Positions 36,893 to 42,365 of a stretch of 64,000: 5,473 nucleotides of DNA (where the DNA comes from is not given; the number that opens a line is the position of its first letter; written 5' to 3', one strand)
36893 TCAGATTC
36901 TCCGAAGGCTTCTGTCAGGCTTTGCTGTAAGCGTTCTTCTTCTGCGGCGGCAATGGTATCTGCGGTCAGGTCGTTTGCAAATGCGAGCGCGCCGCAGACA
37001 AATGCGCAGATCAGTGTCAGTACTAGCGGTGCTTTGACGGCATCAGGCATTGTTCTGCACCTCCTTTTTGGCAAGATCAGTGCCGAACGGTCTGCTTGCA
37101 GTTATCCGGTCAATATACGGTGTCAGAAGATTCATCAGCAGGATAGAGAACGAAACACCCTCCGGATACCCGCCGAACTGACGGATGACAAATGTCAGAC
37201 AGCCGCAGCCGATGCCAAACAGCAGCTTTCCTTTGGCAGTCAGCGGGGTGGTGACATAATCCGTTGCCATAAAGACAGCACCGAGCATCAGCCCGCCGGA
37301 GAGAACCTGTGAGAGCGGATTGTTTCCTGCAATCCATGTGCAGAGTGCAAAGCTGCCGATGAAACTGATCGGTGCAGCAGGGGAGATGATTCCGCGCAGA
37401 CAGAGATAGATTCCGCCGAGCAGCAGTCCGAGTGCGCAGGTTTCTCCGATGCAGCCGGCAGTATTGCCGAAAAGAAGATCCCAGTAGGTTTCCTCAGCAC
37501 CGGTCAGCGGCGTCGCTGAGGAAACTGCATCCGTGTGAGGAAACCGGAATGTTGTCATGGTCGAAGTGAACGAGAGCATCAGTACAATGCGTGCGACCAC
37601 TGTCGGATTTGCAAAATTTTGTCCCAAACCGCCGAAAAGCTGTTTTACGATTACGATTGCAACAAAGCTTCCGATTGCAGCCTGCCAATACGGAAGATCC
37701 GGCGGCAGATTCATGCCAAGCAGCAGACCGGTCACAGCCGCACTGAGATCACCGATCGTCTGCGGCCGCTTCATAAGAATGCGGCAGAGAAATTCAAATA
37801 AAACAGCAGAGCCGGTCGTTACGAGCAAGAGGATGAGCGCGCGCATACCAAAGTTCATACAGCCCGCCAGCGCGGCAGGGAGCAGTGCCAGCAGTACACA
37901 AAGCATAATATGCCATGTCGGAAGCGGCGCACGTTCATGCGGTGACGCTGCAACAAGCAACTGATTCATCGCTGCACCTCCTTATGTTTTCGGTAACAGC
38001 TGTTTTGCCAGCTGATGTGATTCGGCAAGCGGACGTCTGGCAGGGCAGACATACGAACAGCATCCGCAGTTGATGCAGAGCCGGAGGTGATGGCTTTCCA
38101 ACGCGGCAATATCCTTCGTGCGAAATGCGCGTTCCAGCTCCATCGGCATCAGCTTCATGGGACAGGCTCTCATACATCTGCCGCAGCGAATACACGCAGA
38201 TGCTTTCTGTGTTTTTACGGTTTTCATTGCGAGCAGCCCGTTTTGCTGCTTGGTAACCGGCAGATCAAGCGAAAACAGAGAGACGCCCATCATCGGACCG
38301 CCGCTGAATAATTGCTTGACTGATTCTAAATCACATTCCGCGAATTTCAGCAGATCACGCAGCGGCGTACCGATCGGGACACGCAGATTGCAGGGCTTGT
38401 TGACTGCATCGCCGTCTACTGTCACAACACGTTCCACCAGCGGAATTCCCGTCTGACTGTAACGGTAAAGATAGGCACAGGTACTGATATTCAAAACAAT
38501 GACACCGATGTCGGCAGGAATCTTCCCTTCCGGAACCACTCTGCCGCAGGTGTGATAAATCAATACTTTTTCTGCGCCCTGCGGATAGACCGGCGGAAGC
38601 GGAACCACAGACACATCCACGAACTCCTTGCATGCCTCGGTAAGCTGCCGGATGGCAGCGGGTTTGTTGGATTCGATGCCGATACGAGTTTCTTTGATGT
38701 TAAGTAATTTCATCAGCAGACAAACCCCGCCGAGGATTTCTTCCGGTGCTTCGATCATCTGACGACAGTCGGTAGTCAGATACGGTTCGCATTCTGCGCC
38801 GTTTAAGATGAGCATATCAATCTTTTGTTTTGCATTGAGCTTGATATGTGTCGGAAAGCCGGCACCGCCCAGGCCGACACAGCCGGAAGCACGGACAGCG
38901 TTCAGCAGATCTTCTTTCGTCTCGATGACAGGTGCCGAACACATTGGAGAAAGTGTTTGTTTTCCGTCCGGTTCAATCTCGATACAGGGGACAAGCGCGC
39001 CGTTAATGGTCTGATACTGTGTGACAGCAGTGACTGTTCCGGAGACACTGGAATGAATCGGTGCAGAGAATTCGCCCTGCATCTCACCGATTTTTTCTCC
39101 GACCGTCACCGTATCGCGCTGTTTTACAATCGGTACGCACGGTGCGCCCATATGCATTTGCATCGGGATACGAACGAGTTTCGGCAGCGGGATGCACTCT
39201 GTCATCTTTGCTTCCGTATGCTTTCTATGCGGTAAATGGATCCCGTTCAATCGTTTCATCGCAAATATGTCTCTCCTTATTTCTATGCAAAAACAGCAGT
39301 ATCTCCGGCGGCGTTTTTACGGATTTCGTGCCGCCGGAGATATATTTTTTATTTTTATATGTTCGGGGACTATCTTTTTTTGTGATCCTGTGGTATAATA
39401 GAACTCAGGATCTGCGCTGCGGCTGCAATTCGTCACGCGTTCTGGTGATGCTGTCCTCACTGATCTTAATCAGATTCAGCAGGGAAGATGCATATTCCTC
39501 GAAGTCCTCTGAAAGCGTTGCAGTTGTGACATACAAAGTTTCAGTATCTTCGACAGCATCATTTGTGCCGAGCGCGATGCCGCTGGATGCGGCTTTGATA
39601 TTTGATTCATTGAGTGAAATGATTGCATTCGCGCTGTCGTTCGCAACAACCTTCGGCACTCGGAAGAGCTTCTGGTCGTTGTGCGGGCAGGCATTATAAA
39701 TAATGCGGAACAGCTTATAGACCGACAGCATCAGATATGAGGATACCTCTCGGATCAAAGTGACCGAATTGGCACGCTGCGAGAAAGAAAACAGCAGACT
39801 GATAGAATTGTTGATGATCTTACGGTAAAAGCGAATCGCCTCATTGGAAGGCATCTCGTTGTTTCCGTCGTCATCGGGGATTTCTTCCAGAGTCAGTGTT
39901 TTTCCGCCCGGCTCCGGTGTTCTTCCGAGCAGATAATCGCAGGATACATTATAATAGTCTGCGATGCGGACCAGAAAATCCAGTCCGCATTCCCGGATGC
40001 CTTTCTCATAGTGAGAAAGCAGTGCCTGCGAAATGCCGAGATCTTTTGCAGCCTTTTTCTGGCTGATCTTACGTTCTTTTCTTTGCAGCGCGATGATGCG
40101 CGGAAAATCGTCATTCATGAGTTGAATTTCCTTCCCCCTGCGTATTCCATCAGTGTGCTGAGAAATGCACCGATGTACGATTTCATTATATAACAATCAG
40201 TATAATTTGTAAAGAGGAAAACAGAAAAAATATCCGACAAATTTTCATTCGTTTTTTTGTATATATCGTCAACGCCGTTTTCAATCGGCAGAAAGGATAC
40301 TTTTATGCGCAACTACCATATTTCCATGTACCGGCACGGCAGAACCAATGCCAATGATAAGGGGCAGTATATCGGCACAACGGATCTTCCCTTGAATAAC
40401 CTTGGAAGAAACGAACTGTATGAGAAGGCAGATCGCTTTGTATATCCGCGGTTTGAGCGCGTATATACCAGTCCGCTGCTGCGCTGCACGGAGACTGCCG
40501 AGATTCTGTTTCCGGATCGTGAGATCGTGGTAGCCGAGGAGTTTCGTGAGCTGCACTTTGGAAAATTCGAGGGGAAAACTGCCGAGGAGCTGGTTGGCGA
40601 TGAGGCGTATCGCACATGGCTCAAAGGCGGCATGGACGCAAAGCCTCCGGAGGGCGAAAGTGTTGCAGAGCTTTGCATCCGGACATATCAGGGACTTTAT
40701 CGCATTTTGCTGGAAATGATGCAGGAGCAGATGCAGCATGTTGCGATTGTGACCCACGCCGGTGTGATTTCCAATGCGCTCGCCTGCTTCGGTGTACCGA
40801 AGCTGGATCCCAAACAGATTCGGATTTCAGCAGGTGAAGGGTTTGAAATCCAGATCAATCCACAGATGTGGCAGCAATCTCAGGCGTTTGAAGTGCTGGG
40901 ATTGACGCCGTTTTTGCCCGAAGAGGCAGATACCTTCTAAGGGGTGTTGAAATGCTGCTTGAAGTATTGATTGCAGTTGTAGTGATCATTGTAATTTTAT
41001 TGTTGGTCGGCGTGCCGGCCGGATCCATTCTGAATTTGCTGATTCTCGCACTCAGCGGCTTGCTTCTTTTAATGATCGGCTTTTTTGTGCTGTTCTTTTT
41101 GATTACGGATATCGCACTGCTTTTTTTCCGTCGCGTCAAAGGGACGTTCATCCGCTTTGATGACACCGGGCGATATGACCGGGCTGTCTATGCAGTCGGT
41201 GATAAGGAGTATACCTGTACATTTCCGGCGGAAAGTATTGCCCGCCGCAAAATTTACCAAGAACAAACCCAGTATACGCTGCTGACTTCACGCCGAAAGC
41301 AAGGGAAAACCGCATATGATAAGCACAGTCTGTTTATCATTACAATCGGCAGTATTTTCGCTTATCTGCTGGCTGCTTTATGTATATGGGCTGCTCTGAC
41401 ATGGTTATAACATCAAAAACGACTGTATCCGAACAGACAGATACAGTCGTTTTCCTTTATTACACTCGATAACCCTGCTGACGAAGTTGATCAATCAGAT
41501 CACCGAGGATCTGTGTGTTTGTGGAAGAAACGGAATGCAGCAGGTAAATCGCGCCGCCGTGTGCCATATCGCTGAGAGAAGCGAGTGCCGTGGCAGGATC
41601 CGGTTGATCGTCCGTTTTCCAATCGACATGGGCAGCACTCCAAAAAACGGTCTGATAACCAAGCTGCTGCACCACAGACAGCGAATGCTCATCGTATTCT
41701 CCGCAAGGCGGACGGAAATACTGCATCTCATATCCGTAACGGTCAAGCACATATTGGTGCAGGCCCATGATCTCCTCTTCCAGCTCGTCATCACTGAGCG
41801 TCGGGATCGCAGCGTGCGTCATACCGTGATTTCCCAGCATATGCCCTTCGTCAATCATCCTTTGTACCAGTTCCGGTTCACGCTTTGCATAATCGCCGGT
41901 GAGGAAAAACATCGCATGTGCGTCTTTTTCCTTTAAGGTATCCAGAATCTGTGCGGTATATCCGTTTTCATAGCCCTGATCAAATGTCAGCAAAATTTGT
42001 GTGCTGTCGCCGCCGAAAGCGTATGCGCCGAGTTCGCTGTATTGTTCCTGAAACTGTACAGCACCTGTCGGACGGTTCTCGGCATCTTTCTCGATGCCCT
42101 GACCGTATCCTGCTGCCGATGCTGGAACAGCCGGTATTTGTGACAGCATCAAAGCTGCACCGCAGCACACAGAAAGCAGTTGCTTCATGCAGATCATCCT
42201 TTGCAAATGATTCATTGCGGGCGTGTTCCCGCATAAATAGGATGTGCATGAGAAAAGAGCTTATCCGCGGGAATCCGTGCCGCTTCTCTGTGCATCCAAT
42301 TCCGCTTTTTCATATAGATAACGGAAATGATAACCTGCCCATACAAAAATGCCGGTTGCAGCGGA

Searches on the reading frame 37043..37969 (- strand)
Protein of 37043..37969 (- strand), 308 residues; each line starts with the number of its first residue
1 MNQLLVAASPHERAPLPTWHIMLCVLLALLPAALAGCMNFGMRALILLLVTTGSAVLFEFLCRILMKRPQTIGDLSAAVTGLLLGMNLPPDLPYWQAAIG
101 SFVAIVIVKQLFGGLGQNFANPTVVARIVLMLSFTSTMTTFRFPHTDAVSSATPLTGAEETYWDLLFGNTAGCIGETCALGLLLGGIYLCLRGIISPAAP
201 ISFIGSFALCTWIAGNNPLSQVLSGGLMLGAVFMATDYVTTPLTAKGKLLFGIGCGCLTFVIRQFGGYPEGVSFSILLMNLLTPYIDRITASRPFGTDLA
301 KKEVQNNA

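Call 95: search_protein_families(library=ncbifam, proteins=[window:37043-37969:-], max_evalue=0.00001)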
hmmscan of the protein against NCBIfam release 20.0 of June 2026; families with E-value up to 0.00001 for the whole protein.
window:37043-37969:- (308 aa): 6 families
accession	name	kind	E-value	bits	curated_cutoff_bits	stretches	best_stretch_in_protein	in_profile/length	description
TIGR01946.1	rnfD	subfamily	1.7e-87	293.8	207.05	1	9-296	1-326/327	RnfABCDGE type electron transport complex subunit D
NF002011.0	PRK00816.1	equivalog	1.6e-64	218.2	415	2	4-151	3-152/352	electron transport complex subunit RsxD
NF041838.1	rnfD_Methano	equivalog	5.7e-53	180.1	400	1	5-294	4-284/285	Rnf electron transport complex subunit RnfD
NF003756.0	PRK05349.1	equivalog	2.3e-42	145.3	414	1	77-291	151-393/406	NADH:ubiquinone reductase (Na(+)-transporting) subunit B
TIGR01937.1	nqrB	equivalog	8.8e-42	143.4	349.9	2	152-290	255-405/413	NADH:ubiquinone reductase (Na(+)-transporting) subunit B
NF002181.0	PRK01024.1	equivalog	4.5e-34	118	792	2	221-291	424-495/503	Na(+)-transporting NADH-quinone reductase subunit B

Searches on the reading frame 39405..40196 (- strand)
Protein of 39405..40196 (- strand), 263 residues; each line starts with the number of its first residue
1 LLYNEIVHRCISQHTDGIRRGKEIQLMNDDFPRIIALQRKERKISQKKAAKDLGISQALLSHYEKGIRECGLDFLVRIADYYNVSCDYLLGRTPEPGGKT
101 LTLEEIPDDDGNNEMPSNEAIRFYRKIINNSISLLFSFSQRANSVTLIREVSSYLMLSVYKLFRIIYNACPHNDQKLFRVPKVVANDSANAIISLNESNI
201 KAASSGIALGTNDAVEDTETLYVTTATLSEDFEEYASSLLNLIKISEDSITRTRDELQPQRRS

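Call 48: search_protein_families(library=pfam, proteins=[window:39405-40196:-], max_evalue=0.01)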
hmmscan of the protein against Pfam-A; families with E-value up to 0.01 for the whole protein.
window:39405-40196:- (263 aa): 4 families
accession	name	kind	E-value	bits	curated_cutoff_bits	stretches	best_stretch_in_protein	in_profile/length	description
PF01381.28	HTH_3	-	1.4e-13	51.1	23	1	36-89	2-55/55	Helix-turn-helix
PF13560.12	HTH_31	-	1.3e-08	35.4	27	1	37-85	8-57/64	Helix-turn-helix domain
PF12844.13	HTH_19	-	2.6e-08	34.1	30.2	1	38-90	7-59/64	Helix-turn-helix domain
PF13443.12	HTH_26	-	0.00027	21.6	22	1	40-94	7-62/63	Cro/C1-type HTH DNA-binding domain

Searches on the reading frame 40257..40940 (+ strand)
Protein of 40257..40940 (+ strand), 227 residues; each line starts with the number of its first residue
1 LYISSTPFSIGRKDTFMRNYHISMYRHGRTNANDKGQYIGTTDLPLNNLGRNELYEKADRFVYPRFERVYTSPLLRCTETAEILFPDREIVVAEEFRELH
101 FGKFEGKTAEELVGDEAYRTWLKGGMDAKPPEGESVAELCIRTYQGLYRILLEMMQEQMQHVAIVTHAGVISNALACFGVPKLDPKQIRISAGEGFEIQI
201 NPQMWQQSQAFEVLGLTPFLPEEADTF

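Call 48: search_protein_families(library=pfam, proteins=[window:40257-40940:+], max_evalue=0.01)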
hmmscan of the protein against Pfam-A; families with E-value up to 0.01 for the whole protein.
window:40257-40940:+ (227 aa): 1 family
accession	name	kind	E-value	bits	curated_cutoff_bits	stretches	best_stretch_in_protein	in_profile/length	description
PF00300.27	His_Phos_1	-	2e-34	119.4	21.7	1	24-205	3-186/194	Histidine phosphatase superfamily (branch 1)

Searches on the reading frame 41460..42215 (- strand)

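Call 48: search_protein_families(library=pfam, proteins=[window:41460-42215:-], max_evalue=0.01)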
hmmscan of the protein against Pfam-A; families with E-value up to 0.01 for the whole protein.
window:41460-42215:- (251 aa): 3 families
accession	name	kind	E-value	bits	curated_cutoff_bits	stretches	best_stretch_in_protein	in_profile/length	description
PF01522.26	Polysacc_deac_1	-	7.6e-33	113.6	23.1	1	72-190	7-124/124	Polysaccharide deacetylase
PF03065.20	Glyco_hydro_57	-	0.0037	17.1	21.2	1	130-192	108-171/291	Glycosyl hydrolase family 57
PF10096.14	DUF2334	-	0.0052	16.8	26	1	115-195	57-148/203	Uncharacterized protein conserved in bacteria (DUF2334)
